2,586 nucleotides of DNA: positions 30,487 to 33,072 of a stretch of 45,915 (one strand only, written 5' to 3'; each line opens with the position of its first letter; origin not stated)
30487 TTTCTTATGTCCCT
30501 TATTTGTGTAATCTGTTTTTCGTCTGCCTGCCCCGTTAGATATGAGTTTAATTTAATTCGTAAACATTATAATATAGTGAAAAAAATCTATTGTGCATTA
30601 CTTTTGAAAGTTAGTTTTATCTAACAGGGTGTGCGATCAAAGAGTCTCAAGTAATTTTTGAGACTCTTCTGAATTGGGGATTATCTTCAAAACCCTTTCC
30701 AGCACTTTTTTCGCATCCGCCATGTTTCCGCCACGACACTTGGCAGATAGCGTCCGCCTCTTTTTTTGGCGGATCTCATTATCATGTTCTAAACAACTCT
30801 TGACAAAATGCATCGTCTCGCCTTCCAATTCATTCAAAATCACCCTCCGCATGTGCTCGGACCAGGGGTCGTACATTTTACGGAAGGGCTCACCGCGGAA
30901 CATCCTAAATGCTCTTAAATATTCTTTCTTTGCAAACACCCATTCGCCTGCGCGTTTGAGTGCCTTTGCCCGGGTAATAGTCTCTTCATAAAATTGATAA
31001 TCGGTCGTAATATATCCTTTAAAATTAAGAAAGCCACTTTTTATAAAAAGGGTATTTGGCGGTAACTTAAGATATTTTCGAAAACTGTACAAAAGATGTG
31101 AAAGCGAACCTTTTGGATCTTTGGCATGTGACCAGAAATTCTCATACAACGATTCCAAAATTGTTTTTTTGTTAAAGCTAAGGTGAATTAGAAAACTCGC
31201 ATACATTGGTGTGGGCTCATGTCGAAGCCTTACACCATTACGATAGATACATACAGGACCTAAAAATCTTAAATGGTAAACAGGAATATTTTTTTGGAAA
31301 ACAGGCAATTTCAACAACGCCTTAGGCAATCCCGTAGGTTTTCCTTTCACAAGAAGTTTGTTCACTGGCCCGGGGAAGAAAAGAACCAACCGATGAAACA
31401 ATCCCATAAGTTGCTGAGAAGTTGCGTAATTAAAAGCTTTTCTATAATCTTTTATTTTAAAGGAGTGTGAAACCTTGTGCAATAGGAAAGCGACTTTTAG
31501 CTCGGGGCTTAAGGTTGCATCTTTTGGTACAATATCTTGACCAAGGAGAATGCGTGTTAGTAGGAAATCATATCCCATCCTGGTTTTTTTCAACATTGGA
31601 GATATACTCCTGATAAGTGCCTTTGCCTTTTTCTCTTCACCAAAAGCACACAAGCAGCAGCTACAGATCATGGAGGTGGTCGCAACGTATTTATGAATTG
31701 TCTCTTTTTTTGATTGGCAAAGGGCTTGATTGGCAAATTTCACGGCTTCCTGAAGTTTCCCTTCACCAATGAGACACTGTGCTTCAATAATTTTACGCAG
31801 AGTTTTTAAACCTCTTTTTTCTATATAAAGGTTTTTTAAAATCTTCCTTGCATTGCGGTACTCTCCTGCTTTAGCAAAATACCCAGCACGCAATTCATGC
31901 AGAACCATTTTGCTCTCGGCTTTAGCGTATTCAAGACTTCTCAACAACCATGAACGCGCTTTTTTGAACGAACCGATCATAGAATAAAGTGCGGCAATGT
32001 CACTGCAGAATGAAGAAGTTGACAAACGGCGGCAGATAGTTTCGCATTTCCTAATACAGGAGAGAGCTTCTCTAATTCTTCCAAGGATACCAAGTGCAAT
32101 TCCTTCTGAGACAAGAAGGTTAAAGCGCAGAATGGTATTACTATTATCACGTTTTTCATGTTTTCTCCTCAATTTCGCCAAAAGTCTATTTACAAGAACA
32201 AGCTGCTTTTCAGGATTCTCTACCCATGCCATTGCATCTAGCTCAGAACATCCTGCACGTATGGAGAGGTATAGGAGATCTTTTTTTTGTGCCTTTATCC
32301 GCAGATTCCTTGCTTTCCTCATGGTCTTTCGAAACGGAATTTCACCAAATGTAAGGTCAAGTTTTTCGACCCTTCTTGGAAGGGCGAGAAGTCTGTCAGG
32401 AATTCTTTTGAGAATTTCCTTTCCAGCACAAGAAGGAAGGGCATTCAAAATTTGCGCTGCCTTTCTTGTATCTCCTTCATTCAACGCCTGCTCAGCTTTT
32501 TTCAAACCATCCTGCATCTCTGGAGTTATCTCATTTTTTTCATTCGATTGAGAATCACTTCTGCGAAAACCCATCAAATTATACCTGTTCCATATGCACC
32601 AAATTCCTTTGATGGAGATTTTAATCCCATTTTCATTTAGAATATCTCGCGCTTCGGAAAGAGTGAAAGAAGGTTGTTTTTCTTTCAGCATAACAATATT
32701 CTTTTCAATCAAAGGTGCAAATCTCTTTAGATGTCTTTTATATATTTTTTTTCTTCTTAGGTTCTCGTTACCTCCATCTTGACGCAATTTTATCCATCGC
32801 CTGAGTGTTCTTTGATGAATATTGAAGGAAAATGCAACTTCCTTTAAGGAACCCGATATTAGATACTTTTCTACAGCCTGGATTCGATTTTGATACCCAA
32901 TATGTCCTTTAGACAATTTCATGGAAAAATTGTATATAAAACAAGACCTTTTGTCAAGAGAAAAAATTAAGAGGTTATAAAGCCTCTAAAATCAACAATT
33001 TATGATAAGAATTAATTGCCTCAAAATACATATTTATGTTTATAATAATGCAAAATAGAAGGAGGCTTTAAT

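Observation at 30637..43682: Duplicated module: transposase-HTH/TPR/BTAD regulator divergently paired with T9SS-secreted subtilase and propeller genes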

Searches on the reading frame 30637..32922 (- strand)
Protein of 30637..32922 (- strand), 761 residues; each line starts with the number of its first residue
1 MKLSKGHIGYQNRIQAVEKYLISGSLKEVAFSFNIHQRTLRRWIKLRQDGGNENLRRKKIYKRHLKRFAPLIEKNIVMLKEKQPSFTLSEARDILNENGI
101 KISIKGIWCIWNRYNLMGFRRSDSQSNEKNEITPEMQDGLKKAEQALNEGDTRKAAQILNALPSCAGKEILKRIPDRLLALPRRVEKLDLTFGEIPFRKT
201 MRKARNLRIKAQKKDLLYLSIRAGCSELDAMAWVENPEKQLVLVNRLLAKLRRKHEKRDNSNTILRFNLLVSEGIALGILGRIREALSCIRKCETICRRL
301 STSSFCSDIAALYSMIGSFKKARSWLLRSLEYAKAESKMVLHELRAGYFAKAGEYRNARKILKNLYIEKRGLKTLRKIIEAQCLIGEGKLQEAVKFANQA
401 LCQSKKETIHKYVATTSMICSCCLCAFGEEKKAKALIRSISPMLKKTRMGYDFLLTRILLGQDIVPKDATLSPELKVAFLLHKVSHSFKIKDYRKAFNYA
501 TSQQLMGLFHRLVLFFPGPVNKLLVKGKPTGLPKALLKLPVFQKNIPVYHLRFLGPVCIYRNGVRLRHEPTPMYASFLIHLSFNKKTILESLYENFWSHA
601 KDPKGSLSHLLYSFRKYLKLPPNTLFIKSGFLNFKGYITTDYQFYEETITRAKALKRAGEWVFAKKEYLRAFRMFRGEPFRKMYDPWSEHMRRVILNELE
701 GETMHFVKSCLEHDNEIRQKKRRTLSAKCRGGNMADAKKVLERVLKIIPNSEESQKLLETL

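Call 3: search_protein_families(library=pfam, proteins=[window:30637-32922:-], max_evalue=1)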
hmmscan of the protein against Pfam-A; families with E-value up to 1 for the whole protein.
window:30637-32922:- (761 aa): 17 families
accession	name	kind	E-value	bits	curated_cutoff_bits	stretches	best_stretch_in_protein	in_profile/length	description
PF13424.12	TPR_12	-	1.8e-06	28.5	30.1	1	270-334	6-76/77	Tetratricopeptide repeat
PF14559.12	TPR_19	-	3e-06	27.9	25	1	351-401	3-52/68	Tetratricopeptide repeat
PF13518.12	HTH_28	-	2.5e-05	24.7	25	1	13-59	2-48/52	Helix-turn-helix domain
PF13428.12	TPR_14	-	5e-05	24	23.5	0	730-756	13-39/44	Tetratricopeptide repeat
PF07719.23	TPR_2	-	9.9e-05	22.6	27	0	381-401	8-28/34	Tetratricopeptide repeat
PF13181.12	TPR_8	-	0.00044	20.6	25.7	0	732-750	15-33/34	Tetratricopeptide repeat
PF13565.12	HTH_32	-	0.00092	20.2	33.7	1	39-111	1-73/73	Homeodomain-like domain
PF13174.12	TPR_6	-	0.0022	19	26.3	0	729-751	11-33/33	Tetratricopeptide repeat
PF00515.34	TPR_1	-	0.0038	17.4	27.8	0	381-401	8-28/34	Tetratricopeptide repeat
PF13384.12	HTH_23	-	0.0049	17.1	24.6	1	11-50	5-45/50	Homeodomain-like domain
PF01527.26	HTH_Tnp_1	-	0.0062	17.2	24.1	1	13-55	12-54/75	Transposase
PF10938.13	YfdX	-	0.0069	16.8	26.6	1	129-162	64-97/149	YfdX protein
PF03704.23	BTAD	-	0.039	14.8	22.1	1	641-716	2-74/146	Bacterial transcriptional activator domain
PF14853.12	Fis1_TPR_C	-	0.057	14.1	25.3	0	728-760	11-43/53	Fis1 C-terminal tetratricopeptide repeat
PF17874.7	TPR_MalT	-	0.063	13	45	0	378-446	5-72/336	MalT-like TPR region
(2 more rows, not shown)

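Call 4: search_protein_families(library=ncbifam, proteins=[window:30637-32922:-], max_evalue=1)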
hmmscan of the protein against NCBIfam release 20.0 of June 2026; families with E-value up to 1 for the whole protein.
window:30637-32922:- (761 aa): 6 families
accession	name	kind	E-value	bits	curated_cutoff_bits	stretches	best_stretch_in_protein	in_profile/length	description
NF033577.2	transpos_IS481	equivalog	2.8e-10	40.2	224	1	13-131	2-122/284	IS481 family transposase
NF033545.0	transpos_IS630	equivalog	1.8e-07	30.9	100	1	25-118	14-112/299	IS630 family transposase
NF033516.0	transpos_IS3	equivalog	0.00014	21.3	160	1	13-59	3-51/369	IS3 family transposase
NF003420.0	PRK04841.1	equivalog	0.017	13.2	537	1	373-443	451-520/903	HTH-type transcriptional regulator MalT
NF033594.2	transpos_ISNCY_2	equivalog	0.024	13.8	250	1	27-117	14-106/368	ISNCY family transposase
NF052674.1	SAXB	equivalog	0.25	11.8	95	0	374-405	62-93/111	SoxAX-binding protein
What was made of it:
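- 30637..32922 (-): Regulator A (761 aa): double HTH, TPR-like repeats, C-terminal winged helix plus BTAD. Domains in calls 3 and 4.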

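Call 82: search_protein_families(library=phrogs, proteins=[window:30637-32922:-], max_evalue=0.01)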
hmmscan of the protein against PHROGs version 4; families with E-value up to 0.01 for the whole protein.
window:30637-32922:- (761 aa): 3 families
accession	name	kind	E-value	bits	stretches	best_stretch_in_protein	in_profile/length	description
phrog_157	-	integration and excision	0.00029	21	1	24-139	216-321/580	transposase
phrog_8463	-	integration and excision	0.0016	18.4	1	25-122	25-125/380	transposase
phrog_151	-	integration and excision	0.0025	17.4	1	10-75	130-199/582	transposase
